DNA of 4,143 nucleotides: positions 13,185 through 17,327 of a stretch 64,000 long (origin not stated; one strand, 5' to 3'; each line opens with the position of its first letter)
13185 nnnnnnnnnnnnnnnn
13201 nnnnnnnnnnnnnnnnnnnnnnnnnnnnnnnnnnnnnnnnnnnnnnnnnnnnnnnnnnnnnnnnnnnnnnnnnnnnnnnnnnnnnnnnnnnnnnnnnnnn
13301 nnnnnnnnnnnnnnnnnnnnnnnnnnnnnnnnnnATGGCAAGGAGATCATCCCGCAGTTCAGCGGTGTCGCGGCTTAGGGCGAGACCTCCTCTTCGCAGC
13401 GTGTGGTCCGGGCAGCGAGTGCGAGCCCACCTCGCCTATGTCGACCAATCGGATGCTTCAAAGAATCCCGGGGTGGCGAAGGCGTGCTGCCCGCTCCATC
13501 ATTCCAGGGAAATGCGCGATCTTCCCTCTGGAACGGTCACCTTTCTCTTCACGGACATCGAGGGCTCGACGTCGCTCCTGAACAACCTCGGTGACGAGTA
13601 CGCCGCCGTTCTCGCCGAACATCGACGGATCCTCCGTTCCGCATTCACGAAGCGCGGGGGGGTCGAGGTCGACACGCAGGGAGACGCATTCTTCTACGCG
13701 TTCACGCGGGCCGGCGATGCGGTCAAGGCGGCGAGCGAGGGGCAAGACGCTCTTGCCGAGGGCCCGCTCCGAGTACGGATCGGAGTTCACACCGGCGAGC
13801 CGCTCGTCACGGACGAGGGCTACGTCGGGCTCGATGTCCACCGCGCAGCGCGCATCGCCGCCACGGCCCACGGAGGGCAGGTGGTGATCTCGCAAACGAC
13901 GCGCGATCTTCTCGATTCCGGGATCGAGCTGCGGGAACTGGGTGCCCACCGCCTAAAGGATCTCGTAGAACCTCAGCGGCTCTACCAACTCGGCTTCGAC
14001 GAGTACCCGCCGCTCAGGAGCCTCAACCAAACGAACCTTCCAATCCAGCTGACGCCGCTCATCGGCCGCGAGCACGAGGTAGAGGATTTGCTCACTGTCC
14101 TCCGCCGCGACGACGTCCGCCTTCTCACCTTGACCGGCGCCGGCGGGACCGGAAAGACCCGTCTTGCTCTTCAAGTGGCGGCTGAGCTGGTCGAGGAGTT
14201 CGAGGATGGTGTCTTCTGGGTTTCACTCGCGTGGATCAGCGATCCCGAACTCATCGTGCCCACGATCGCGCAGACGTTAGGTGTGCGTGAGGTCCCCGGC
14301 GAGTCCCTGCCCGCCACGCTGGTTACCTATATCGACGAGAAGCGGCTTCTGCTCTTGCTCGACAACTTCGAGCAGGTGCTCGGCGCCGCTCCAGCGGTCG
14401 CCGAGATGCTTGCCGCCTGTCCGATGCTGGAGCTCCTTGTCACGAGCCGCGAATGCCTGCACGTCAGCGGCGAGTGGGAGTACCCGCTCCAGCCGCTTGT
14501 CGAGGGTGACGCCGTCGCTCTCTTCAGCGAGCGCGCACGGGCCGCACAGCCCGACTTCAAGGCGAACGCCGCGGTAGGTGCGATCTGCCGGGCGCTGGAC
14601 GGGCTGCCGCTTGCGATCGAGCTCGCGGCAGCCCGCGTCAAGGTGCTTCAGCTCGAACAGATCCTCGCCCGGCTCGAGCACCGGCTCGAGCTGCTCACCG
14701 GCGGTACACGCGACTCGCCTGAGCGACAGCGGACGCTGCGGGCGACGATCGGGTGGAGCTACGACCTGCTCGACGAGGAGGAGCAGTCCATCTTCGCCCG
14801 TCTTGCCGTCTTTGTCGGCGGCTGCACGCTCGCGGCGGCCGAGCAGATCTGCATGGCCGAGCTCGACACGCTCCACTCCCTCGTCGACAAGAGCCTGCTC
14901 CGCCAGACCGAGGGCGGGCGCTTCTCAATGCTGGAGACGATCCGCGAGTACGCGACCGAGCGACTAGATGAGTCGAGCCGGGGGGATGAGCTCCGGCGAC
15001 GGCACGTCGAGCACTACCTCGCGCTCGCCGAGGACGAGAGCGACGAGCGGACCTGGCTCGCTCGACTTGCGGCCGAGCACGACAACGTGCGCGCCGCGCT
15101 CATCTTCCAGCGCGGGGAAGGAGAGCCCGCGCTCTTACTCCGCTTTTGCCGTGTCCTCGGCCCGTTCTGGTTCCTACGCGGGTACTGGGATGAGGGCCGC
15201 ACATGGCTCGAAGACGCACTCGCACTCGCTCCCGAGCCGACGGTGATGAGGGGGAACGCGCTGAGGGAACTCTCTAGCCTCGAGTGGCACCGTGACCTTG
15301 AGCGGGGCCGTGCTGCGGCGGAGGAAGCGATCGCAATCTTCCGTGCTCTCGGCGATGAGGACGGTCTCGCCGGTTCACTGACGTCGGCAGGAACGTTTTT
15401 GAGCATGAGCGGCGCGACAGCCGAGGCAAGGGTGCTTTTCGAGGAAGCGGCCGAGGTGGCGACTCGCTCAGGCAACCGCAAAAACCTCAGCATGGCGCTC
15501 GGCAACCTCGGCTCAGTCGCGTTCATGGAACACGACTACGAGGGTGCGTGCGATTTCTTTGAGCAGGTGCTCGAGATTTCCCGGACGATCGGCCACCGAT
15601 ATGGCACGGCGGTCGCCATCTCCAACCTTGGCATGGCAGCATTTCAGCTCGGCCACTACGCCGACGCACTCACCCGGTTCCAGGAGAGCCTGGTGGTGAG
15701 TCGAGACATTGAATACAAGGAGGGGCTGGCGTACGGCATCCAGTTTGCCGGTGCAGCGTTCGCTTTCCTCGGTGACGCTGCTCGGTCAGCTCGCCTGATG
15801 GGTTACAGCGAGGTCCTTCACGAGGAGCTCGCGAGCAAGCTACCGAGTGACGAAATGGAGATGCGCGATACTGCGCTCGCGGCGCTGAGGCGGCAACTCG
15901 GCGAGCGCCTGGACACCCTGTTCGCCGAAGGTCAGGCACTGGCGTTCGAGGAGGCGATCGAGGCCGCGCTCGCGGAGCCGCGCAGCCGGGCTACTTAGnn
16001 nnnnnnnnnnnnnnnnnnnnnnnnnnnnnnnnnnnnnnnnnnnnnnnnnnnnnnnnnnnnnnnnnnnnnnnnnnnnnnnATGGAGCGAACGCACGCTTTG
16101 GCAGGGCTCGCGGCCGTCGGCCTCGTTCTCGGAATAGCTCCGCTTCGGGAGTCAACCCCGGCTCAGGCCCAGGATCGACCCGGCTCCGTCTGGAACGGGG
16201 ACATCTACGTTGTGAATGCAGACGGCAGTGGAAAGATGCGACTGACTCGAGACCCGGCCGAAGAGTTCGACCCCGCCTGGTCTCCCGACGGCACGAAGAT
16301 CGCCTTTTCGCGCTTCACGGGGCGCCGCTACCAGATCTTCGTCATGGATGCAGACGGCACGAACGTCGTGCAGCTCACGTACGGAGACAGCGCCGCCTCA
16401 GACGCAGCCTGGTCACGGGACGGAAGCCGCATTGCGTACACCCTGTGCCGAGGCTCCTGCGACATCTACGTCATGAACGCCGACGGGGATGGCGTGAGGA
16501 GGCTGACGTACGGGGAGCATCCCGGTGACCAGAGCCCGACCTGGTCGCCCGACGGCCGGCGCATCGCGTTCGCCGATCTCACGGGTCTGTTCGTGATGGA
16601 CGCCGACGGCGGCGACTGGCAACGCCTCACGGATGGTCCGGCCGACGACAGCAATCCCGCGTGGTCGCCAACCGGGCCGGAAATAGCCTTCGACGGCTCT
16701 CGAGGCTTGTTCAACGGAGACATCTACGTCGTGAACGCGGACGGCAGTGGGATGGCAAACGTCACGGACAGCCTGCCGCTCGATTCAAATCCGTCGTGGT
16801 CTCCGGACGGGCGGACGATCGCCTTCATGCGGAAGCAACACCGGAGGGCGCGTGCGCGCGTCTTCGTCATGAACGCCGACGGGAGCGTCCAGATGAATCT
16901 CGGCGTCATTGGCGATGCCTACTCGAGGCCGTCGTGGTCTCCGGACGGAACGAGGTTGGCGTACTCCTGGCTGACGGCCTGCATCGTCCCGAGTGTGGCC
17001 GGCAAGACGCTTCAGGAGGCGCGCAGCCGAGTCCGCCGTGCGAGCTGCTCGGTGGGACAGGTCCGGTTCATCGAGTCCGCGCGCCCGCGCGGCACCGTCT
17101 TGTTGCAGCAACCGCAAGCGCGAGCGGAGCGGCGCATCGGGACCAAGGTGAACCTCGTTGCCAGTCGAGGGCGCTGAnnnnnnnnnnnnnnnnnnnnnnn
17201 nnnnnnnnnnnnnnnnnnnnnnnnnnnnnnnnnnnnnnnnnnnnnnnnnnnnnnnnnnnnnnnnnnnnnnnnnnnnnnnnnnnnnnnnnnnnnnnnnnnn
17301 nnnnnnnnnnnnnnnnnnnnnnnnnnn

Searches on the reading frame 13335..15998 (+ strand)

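Call 46: search_protein_families(library=pfam, proteins=[window:13335-15998:+], max_evalue=0.01)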
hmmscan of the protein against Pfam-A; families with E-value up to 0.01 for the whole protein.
window:13335-15998:+ (887 aa): 14 families
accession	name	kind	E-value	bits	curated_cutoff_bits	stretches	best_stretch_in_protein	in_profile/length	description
PF13424.12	TPR_12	-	4.7e-17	62.4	30.1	2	720-786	4-72/77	Tetratricopeptide repeat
PF07719.23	TPR_2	-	2.4e-12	46.4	27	1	761-786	3-28/34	Tetratricopeptide repeat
PF13374.12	TPR_10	-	3.9e-12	46.2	27.5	1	758-790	1-33/42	Tetratricopeptide repeat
PF00931.28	NB-ARC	-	4.5e-12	46.2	23.5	1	246-477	2-247/248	NB-ARC domain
PF00211.25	Guanylate_cyc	-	7.7e-12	45.6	21.9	1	65-208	6-171/183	Adenylate and Guanylate cyclase catalytic domain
PF13191.12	AAA_16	-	6.2e-07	30.5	32.6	1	241-303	1-63/167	AAA ATPase domain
PF13401.12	AAA_22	-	2.7e-06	28.2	27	1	262-361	6-103/130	AAA domain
PF17874.7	TPR_MalT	-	4.2e-06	26.7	45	0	720-793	41-114/336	MalT-like TPR region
PF25199.1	nSTAND_NTPase5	-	9.8e-06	25.9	34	1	251-372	31-133/145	Novel STAND NTPase 5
PF00515.34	TPR_1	-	9.9e-06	25.6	27.8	0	721-749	3-31/34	Tetratricopeptide repeat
PF13481.12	AAA_25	-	0.00056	20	27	0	262-286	34-58/195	AAA domain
PF12862.13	ANAPC5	-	0.0014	19.1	23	0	731-800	10-79/91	Anaphase-promoting complex subunit 5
PF01637.24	ATPase_2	-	0.0018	18.6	33.2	1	244-296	3-54/225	ATPase domain predominantly from Archaea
PF05729.18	NACHT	-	0.0043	17.3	26.7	1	263-368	2-125/167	NACHT domain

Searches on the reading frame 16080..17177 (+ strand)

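Call 46: search_protein_families(library=pfam, proteins=[window:16080-17177:+], max_evalue=0.01)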
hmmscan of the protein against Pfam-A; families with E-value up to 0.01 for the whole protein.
window:16080-17177:+ (365 aa): 9 families
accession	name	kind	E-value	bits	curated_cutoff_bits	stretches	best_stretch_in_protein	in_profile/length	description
PF07676.18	PD40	-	2.8e-38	129.5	20.9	4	54-88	3-38/38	WD40-like Beta Propeller Repeat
PF00930.27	DPPIV_N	-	2.6e-15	56.5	22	0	85-146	24-82/354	Dipeptidyl peptidase IV (DPP IV) N-terminal region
PF25174.1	Beta-prop_THOC3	-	1.1e-08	34.8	305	1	60-133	89-159/272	THOC3 beta-propeller domain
PF03793.24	PASTA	-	3.2e-07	30.6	23.2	1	303-362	3-63/64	PASTA domain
PF24797.1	Beta-prop_WDR35_TULP_N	-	9e-07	28.8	80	0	105-296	117-321/332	WDR35/TULP4 N-terminal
PF14583.12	Pectate_lyase22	-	3.5e-06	26.5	30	0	243-297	199-257/386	Oligogalacturonate lyase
PF09142.17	TruB_C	-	0.00039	20.5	28.7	0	242-259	34-51/56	tRNA Pseudouridine synthase II, C terminal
PF12894.13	ANAPC4_WD40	-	0.0042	17.7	22.9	0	84-133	17-68/91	Anaphase-promoting complex subunit 4 WD40 domain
PF23414.1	Beta-prop_EML_2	-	0.0061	16.4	90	0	66-143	46-121/266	Echinoderm microtubule-associated protein second beta-propeller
